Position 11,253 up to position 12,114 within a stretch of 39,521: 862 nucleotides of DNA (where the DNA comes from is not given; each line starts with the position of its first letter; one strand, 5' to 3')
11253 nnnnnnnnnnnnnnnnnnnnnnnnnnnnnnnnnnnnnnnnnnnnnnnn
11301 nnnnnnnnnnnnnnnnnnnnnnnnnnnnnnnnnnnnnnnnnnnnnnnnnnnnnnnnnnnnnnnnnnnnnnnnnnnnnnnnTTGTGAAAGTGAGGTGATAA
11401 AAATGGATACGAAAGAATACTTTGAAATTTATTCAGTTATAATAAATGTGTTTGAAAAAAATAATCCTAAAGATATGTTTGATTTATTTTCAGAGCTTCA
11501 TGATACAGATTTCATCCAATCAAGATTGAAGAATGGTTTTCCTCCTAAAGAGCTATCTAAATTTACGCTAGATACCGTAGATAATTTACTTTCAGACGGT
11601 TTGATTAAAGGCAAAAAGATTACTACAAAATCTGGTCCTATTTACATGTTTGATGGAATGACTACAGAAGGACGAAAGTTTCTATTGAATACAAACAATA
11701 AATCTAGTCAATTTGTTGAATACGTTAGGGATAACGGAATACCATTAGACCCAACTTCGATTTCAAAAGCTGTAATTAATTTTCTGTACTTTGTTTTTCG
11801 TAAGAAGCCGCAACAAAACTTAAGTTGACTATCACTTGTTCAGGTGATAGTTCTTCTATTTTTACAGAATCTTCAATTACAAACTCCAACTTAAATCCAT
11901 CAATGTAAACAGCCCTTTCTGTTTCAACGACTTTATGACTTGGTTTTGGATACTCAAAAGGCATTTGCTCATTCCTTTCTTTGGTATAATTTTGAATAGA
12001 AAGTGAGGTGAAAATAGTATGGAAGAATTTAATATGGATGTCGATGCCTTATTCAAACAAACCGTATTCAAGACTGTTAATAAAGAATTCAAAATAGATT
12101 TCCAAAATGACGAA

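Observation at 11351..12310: Duplicated compact bidirectional promoter-RBS module; rightward genes embedded in the leftward early operon; an antisense ORF pair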

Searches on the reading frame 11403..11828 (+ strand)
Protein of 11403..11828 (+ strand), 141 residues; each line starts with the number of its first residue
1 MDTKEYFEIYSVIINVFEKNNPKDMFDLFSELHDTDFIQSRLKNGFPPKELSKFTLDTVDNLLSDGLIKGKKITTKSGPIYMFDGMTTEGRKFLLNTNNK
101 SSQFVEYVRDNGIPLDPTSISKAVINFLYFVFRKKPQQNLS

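Call 13: search_protein_families(library=pfam, proteins=[window:11403-11828:+], max_evalue=0.1)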
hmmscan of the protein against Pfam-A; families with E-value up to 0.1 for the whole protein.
window:11403-11828:+ (141 aa): 0 families

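Call 14: search_protein_families(library=phrogs, proteins=[window:11403-11828:+], max_evalue=0.1)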
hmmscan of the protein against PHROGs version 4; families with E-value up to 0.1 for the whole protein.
window:11403-11828:+ (141 aa): 2 families
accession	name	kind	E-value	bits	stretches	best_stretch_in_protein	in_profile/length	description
phrog_5126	-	unknown function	9.9e-30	104.3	1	5-127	3-126/128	-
phrog_6190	-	unknown function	0.049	14.7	1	37-60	2-25/55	-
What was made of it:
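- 11403..11828 (+): 141-aa gene for a DUF2513/PadR-like winged-helix protein (PHROG 5126). PHROG 5126 at 1e-29 (call 14).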

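Call 30: search_protein_families(library=padloc, proteins=[window:11403-11828:+], max_evalue=0.01)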
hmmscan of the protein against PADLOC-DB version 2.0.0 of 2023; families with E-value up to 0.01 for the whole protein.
window:11403-11828:+ (141 aa): 0 families

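Call 45: search_dna_similar(query=window:11403-11828:+, collection=phages, mode=protein, max_evalue=0.001, max_rows=30)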
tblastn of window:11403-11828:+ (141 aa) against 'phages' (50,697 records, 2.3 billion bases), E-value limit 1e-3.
Records with a match: 14; places in all: 14; records where one place covers at least 80% of the query: 14.
Best place of each record, by identity: <60% 14.
By first word of the organism name: Streptococcus 14.
By host as written in the record: Streptococcus pyogenes 2; Streptococcus pyogenes MGAS315 2; Streptococcus pyogenes MGAS6180 1; Streptococcus pyogenes HSC5 1; Streptococcus dysgalactiae ERR109308 1; Streptococcus agalactiae GB00901 1; Streptococcus agalactiae ERR129758 1; Streptococcus pyogenes GA03799 1; and 4 more.
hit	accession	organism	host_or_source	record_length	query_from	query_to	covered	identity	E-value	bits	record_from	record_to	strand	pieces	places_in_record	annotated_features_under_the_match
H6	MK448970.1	Streptococcus phage Javan516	Streptococcus pyogenes MGAS6180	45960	5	124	85%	37.5%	2e-15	77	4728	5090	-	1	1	hypothetical protein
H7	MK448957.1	Streptococcus phage Javan484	Streptococcus pyogenes HSC5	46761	5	124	85%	37.5%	2e-15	77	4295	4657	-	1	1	hypothetical protein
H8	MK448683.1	Streptococcus phage Javan149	Streptococcus dysgalactiae ERR109308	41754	5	124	85%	37.4%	1e-15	77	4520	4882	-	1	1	hypothetical protein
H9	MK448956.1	Streptococcus phage Javan48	Streptococcus agalactiae GB00901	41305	5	124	85%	36.6%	7e-16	78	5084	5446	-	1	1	hypothetical protein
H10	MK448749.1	Streptococcus phage Javan39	Streptococcus agalactiae ERR129758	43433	5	124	85%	36.6%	7e-16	78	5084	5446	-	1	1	hypothetical protein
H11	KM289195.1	Streptococcus phage T12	Streptococcus pyogenes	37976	5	124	85%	36.6%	2e-15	77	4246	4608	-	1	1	hypothetical protein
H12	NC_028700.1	Streptococcus phage T12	Streptococcus pyogenes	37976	5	124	85%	36.6%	2e-15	77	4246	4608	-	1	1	hypothetical protein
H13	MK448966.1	Streptococcus phage Javan508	Streptococcus pyogenes MGAS315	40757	5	124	85%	36.6%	2e-15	77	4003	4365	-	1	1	hypothetical protein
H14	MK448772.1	Streptococcus phage Javan483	Streptococcus pyogenes GA03799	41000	5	124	85%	36.6%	2e-15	77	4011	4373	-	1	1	hypothetical protein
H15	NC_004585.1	Streptococcus phage 315.2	Streptococcus pyogenes MGAS315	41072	5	124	85%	36.6%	2e-15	77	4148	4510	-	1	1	hypothetical protein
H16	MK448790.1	Streptococcus phage Javan515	Streptococcus pyogenes MGAS5005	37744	5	124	85%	36.6%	2e-15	77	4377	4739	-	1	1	hypothetical protein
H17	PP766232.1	Streptococcus phage phiGBSVK-E1_GBSInt11.1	Streptococcus agalactiae JN_AR_GBS376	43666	5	124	85%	35.8%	3e-15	77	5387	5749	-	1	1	hypothetical protein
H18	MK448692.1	Streptococcus phage Javan173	Streptococcus entericus DSM_14446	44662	5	129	89%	31.5%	1e-15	78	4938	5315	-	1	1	hypothetical protein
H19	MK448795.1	Streptococcus phage Javan527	Streptococcus pyogenes NZ131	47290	7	129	87%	31.5%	1e-12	69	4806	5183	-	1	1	hypothetical protein (x2)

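Call 49: find_homologous_proteins(query=window:11403-11828:+, max_evalue=0.001)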
Query window:11403-11828:+ (141 aa): 3 proteins with E <= 0.001 among 12 candidates.
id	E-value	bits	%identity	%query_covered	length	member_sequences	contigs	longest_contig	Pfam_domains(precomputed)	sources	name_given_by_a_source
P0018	4.9e-86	304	99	100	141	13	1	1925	-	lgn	-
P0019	1.4e-69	250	83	97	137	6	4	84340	-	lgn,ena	-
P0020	2.3e-53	198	64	98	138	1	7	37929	-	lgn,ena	-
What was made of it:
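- Tried and rejected: The k-mer-based homologue search for the 141-aa protein returned only 3 clusters (call 49).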

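Call 53: search_protein_representatives(protein=window:11403-11828:+)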
Query: 141 residues. Proteins with E-value up to 0.001 (for the whole library): 51; up to 1e-10: 26; up to 1e-30: 1. The best 51 are listed.
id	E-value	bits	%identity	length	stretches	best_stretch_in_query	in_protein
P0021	1.3e-51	190.5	62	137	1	1-137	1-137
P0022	8.3e-22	94.1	46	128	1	5-129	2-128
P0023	1.1e-19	87.2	39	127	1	5-125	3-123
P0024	1.3e-18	83.7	37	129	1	5-127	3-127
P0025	4.8e-17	78.6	35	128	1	5-129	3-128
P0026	1.8e-16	76.8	36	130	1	1-126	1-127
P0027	3.8e-16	75.7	34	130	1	5-125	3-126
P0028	9.4e-16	74.5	38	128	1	5-125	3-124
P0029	1.8e-15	73.5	32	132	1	3-126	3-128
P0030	3.1e-15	72.8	33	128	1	5-128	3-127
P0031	2.3e-14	69.9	35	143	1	4-127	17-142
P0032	1.0e-13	67.9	31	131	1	4-126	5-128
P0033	1.2e-13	67.6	33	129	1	5-129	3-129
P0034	2.0e-13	66.9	34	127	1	5-127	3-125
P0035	2.4e-13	66.6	40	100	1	34-125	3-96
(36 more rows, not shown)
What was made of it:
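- Tried and rejected: The exhaustive HMMER search was needed (call 53).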

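Call 56: search_solved_structures(query=A1, max_evalue=5)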
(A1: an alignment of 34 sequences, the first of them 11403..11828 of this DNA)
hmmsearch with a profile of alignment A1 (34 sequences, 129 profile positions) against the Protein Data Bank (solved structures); distinct sequences matched with E-value up to 5: 8.
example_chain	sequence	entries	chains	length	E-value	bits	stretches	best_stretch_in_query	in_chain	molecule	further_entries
7q0n_A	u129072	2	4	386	0.028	17.9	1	7-89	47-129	Arbitrium receptor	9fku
6s7i_A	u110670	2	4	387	0.028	17.9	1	7-89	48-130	Arbitrium receptor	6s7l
7a6h_P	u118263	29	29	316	0.16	15.4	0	25-84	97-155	DNA-directed RNA polymerase III subunit RPC6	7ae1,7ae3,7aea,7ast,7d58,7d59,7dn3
5xxu_M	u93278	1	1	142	0.19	15.2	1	35-76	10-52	Ribosomal protein eS12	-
3hhh_A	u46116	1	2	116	0.21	15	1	36-112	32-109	Transcriptional regulator, PadR family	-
2hz8_A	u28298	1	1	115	0.24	14.8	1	5-64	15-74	De novo designed diiron protein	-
5d4w_A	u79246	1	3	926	0.27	14.7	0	47-124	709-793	Putative heat shock protein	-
2dk5_A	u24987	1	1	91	0.35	14.3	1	23-85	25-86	DNA-directed RNA polymerase III 39 kDa polypeptide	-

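Call 57: search_protein_families(library=pfam, alignment_id=A1, max_evalue=0.1)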
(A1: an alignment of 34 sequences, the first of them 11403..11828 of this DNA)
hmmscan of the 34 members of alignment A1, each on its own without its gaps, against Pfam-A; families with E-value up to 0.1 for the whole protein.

A. member 1, window:11403-11828:+ (141 aa): 0 families

B. families by the number of members that match (of 34 scanned): 28 families (the first 25 are shown)
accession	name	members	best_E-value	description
PF10711.15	DUF2513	25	1.9e-11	Hypothetical protein (DUF2513)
PF09639.16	YjcQ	6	0.0048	YjcQ protein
PF03962.21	Mnd1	2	0.0014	Mnd1 HTH domain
PF03551.20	PadR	2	0.0028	Transcriptional regulator PadR-like family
PF22194.2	F-93_WHD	2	0.011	F-93, winged-helix domain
PF14677.12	FANCI_S3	1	5.5e-05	FANCI solenoid 3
PF02334.22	RTP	1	8.3e-05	Replication terminator protein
PF07106.19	TBPIP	1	0.0011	TBPIP/Hop2 winged helix domain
PF10281.14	Ish1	1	0.0022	Putative nuclear envelope organisation protein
PF24731.1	DUF7683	1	0.011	Domain of unknown function (DUF7683)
PF18795.7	HSM3_N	1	0.013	DNA mismatch repair protein HSM3, N terminal domain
PF24406.1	nSTAND_NTPase4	1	0.02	Novel STAND NTPase 4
PF22139.1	XPD_arch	1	0.02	DNA repair helicase XPD, arch domain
PF03091.20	CutA1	1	0.021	CutA1 divalent ion tolerance protein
PF10163.14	EnY2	1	0.024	Transcription factor e(y)2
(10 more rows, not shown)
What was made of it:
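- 11403..11828 (+): 25 of 34 family members hit PF10711 (call 57).
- On DUF2513 / PadR-like winged-helix proteins (the 141-aa gene): However, 25 of 34 aligned family members hit PF10711, with a best E of 1.9e-11 (call 57).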

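Call 58: predict_structure(alignment_id=A1)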
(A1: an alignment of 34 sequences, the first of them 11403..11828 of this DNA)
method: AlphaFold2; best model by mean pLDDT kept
length: 141 residues; sequences in the alignment: 34
mean_pLDDT: 86.0   pTM: 0.77
mean pLDDT of the five models: 86.0, 85.4, 84.1, 83.4, 83.0
residues with pLDDT >= 90: 79; 70-90: 48; 50-70: 14; < 50: 0
segments of 3 or more residues with pLDDT < 50: none
pLDDT, mean of each block of 10 residues (from residue 1): 83 95 98 95 94 94 95 95 95 77 76 72 78 61 63
secondary structure, 60 per line:
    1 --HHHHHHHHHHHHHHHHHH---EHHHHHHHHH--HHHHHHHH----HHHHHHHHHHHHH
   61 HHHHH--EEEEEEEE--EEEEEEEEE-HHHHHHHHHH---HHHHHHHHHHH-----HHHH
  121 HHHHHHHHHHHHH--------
elements in order: H3-20 H25-33 H36-43 H48-65 E68-75 E78-86 H88-97 H101-111 H117-133
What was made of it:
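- On DUF2513 / PadR-like winged-helix proteins (the 141-aa gene): The AF2 model has pLDDT 86 with helices followed by a beta-hairpin wing (call 58).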

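Call 60: fold_search(model_id=the predicted structure, library=pdb)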
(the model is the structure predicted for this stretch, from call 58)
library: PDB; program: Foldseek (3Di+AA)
matches with E <= 10: 899; with E <= 0.001: 0
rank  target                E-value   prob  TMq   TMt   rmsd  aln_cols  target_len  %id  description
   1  9qbd_A                7.5e-03  1.00  0.43  0.57   6.3       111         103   21  Crystal structure of Brachyspira hampsonii PadR with Leu88 replaced by 3-aminotyrosine (released 2026-03-11)
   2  1j0r_B                7.9e-03  0.99  0.41  0.48   7.9       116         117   16  Crystal structure of the replication termination protein mutant C110S (released 2003-11-20)
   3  9qbd_B                9.5e-03  1.00  0.41  0.52   6.6       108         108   21  Crystal structure of Brachyspira hampsonii PadR with Leu88 replaced by 3-aminotyrosine (released 2026-03-11)
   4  2dqr_D                1.0e-02  0.99  0.39  0.48   7.1       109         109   17  Crystal structure of the replication terminator protein mutant RTP.E39K.R42Q (released 2007-05-29)
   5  9qbc                  1.1e-02  1.00  0.43  0.56   6.5       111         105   22  Crystal structure of Brachyspira hampsonii PadR (released 2026-03-11)
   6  1bm9_A                1.1e-02  0.98  0.38  0.43  10.0       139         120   14  REPLICATION TERMINATOR PROTEIN FROM BACILLUS SUBTILIS (released 1999-01-06)
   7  2dqr_B                1.3e-02  0.99  0.41  0.49   8.6       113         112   15  Crystal structure of the replication terminator protein mutant RTP.E39K.R42Q (released 2007-05-29)
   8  1j0r_A                1.5e-02  0.99  0.41  0.49   7.6       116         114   16  Crystal structure of the replication termination protein mutant C110S (released 2003-11-20)
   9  1f4k_A                2.0e-02  0.96  0.40  0.47   7.3       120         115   17  CRYSTAL STRUCTURE OF THE REPLICATION TERMINATOR PROTEIN/B-SITE DNA COMPLEX (released 2001-06-08)
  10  5zqh                  3.0e-02  0.97  0.38  0.50   7.2       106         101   15  Crystal structure of Streptococcus transcriptional regulator (released 2019-05-01)
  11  2esh                  3.9e-02  0.93  0.39  0.47   7.9       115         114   18  Crystal Structure of Conserved Protein of Unknown Function TM0937- a Potential Transcriptional Factor (released 2005-12-06)
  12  6abt_A                4.4e-02  0.99  0.45  0.62   6.6       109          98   13  Crystal structure of transcription factor from Listeria monocytogenes (released 2019-06-05)
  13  1xma_B                4.4e-02  0.98  0.41  0.54   5.8       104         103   12  Structure of a transcriptional regulator from Clostridium thermocellum Cth-833 (released 2004-12-14)
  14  3l7w                  4.4e-02  0.98  0.39  0.51   6.5       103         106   14  The Crystal Structure of smu.1704 from Streptococcus mutans UA159 (released 2010-12-08)
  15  3elk_A                4.9e-02  0.98  0.44  0.56   5.5       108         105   16  Crystal structure of putative transcriptional regulator TA0346 from Thermoplasma acidophilum (released 2008-09-30)
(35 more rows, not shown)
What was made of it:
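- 11403..11828 (+): The AF2 model has pLDDT 86, and its best Foldseek hits are PadR and RTP (calls 58 and 60).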

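Call 73: find_encoding_contigs(protein=P0020, flank=2500, max_places=3)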
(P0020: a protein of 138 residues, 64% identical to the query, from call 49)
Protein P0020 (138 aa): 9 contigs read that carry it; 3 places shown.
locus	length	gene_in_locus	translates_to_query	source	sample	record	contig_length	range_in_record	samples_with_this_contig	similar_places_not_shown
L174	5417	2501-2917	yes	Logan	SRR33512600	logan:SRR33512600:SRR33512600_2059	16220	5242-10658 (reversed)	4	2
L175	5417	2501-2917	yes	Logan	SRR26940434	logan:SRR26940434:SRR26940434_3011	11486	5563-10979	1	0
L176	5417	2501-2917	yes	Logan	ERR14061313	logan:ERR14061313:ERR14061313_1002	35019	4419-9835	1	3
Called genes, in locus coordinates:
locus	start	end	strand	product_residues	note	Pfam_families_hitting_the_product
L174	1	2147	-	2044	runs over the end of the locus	PF07669:Eco57I (weak), PF28553:WH_1, PF28554:DUF8437, PF00176:SNF2-rel_dom, PF04851:ResIII (weak), PF28555:Helicase_dom, PF00271:Helicase_C (weak)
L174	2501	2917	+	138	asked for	-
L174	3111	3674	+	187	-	-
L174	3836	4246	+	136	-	PF00903:Glyoxalase (weak)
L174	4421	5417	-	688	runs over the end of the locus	PF18555:MobL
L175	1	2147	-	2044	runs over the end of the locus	PF07669:Eco57I (weak), PF28553:WH_1, PF28554:DUF8437, PF00176:SNF2-rel_dom, PF04851:ResIII (weak), PF28555:Helicase_dom, PF00271:Helicase_C (weak)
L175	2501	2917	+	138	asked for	-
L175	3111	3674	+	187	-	-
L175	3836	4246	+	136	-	PF00903:Glyoxalase (weak)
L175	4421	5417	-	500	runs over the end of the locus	?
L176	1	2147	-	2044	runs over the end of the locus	PF07669:Eco57I (weak), PF28553:WH_1, PF28554:DUF8437, PF00176:SNF2-rel_dom, PF04851:ResIII (weak), PF28555:Helicase_dom, PF00271:Helicase_C (weak)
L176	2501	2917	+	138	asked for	-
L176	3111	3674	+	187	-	-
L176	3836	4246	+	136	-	PF00903:Glyoxalase (weak)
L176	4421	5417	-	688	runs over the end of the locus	PF18555:MobL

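Call 74: find_encoding_contigs(protein=P0019, flank=2500, max_places=3)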
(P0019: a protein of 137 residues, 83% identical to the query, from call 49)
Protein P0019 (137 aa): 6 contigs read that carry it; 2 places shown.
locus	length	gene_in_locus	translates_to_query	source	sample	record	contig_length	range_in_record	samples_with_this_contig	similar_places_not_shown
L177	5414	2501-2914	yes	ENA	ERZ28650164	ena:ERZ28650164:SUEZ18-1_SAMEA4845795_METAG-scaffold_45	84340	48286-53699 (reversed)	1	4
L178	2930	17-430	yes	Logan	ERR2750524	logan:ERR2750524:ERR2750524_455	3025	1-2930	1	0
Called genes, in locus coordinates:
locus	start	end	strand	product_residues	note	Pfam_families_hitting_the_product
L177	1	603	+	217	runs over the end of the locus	-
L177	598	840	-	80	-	-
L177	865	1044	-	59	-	-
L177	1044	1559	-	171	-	PF10552:ORF6C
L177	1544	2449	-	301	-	-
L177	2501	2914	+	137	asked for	-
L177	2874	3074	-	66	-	-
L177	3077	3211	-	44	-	-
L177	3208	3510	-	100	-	-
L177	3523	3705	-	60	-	-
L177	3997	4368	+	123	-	PF12844:HTH_19 (weak), PF13443:HTH_26 (faint)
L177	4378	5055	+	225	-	PF06114:Peptidase_M78 (weak)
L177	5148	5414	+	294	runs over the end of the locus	-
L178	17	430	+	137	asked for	-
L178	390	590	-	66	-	-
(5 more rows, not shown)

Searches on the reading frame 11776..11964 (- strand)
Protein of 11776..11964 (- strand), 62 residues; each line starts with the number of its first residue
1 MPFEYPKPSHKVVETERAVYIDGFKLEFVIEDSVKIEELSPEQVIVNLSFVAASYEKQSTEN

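Call 13: search_protein_families(library=pfam, proteins=[window:11776-11964:-], max_evalue=0.1)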
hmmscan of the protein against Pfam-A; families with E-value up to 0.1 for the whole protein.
window:11776-11964:- (62 aa): 0 families

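Call 14: search_protein_families(library=phrogs, proteins=[window:11776-11964:-], max_evalue=0.1)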
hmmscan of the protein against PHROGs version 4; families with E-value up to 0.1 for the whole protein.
window:11776-11964:- (62 aa): 2 families
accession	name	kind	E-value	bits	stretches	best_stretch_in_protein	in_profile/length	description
phrog_4345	-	unknown function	5.6e-10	40.2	1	5-58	13-67/69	-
phrog_2099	-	unknown function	0.039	14.9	1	10-35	7-33/95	-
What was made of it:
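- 11776..11964 (-): 62-aa early-direction gene (PHROG 4345). It converges on the 141-aa gene and overlaps its 3' end by 53 nt. PHROG 4345 at 5.6e-10 (call 14).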

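Call 30: search_protein_families(library=padloc, proteins=[window:11776-11964:-], max_evalue=0.01)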
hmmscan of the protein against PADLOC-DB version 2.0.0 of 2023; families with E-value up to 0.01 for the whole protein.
window:11776-11964:- (62 aa): 0 families

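Call 46: search_dna_similar(query=window:11776-11964:-, collection=phages, mode=protein, max_evalue=0.001, max_rows=30)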
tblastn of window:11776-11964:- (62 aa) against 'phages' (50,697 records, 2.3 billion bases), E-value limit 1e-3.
Records with a match: 14; places in all: 14; records where one place covers at least 80% of the query: 14.
Best place of each record, by identity: <60% 14.
By first word of the organism name: Streptococcus 14.
By host as written in the record: Streptococcus pyogenes 2; Streptococcus pyogenes MGAS315 2; Streptococcus pyogenes MGAS5005 1; Streptococcus dysgalactiae ERR109308 1; Streptococcus pyogenes MGAS6180 1; Streptococcus pyogenes HSC5 1; Streptococcus agalactiae JN_AR_GBS42 1; Streptococcus agalactiae GB00901 1; and 4 more.
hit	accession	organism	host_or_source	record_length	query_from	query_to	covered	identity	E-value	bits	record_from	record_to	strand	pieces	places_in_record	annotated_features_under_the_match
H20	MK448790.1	Streptococcus phage Javan515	Streptococcus pyogenes MGAS5005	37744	4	57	87%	43.6%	4e-5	44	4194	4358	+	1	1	hypothetical protein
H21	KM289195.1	Streptococcus phage T12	Streptococcus pyogenes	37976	4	57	87%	43.6%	4e-5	44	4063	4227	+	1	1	hypothetical protein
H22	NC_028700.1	Streptococcus phage T12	Streptococcus pyogenes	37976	4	57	87%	43.6%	4e-5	44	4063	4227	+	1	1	hypothetical protein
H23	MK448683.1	Streptococcus phage Javan149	Streptococcus dysgalactiae ERR109308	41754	4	57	87%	43.6%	4e-5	44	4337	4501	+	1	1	hypothetical protein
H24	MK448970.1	Streptococcus phage Javan516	Streptococcus pyogenes MGAS6180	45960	4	57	87%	43.6%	4e-5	44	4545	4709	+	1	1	hypothetical protein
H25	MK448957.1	Streptococcus phage Javan484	Streptococcus pyogenes HSC5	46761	4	57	87%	43.6%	4e-5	44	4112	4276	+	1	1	hypothetical protein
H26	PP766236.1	Streptococcus phage phiGBSVK-E2_GBSInt6.1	Streptococcus agalactiae JN_AR_GBS42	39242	4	58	89%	41.1%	5e-5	44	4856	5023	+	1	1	hypothetical protein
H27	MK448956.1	Streptococcus phage Javan48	Streptococcus agalactiae GB00901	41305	4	58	89%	41.1%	5e-5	44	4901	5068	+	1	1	hypothetical protein (x2)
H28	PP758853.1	Streptococcus phage phiGBSVK-D_GBSInt3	Streptococcus agalactiae JN_AR_GBS26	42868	4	58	89%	41.1%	5e-5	44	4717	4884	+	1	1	hypothetical protein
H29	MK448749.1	Streptococcus phage Javan39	Streptococcus agalactiae ERR129758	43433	4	58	89%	41.1%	5e-5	44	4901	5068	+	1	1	hypothetical protein (x2)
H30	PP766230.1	Streptococcus phage phiGBSVK-E1_GBSInt3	Streptococcus agalactiae JN_AR_GBS78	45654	4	58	89%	41.1%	5e-5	44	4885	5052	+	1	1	hypothetical protein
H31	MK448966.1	Streptococcus phage Javan508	Streptococcus pyogenes MGAS315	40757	4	58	89%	38.2%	6e-4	41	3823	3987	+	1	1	hypothetical protein (x2)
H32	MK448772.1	Streptococcus phage Javan483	Streptococcus pyogenes GA03799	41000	4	58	89%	38.2%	6e-4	41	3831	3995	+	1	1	hypothetical protein (x2)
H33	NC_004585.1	Streptococcus phage 315.2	Streptococcus pyogenes MGAS315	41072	4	58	89%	38.2%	6e-4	41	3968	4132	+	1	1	hypothetical protein (x2)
